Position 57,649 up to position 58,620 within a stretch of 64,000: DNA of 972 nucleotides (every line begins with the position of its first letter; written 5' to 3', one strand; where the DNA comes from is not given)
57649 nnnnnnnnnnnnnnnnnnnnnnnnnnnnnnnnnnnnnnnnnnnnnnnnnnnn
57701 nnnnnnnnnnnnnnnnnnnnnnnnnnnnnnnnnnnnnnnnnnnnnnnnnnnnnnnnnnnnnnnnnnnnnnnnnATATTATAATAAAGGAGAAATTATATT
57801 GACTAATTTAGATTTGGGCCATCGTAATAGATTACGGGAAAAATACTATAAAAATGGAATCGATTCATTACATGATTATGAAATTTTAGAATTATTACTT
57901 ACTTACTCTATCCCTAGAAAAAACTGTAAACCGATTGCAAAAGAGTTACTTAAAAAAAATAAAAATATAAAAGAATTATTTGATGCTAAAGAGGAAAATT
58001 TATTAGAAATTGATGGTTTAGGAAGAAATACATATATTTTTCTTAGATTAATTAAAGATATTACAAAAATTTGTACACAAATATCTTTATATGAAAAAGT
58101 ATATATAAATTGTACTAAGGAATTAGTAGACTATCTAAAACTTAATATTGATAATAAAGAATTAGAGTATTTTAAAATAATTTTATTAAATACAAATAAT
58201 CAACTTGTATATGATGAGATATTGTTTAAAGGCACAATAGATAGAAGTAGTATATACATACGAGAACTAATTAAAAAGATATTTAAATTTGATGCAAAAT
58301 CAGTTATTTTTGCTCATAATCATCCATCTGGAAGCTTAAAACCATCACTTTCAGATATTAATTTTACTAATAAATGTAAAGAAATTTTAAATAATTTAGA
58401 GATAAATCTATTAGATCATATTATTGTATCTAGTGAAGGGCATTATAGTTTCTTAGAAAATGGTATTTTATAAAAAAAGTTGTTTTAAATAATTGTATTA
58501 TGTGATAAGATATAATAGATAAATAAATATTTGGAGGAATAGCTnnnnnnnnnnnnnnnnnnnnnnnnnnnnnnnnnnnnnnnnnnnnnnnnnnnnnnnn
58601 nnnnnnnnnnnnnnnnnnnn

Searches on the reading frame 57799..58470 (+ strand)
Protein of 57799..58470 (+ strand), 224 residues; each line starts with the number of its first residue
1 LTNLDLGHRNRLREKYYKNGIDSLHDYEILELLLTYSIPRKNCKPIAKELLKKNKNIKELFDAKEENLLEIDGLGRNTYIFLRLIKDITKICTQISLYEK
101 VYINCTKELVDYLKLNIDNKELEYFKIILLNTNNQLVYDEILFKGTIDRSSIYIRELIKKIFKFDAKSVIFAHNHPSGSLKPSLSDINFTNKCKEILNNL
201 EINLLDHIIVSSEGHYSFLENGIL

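Call 22: search_protein_families(library=pfam, proteins=[window:57799-58470:+], max_evalue=0.001)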
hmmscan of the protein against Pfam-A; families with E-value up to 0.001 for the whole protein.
window:57799-58470:+ (224 aa): 2 families
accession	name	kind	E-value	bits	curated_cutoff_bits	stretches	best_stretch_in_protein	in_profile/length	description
PF04002.20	RadC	-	1.5e-36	125.4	22.1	1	103-222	1-120/121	RadC-like JAB domain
PF20582.4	UPF0758_N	-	4.2e-10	40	27.1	1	8-79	6-76/77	UPF0758 N-terminal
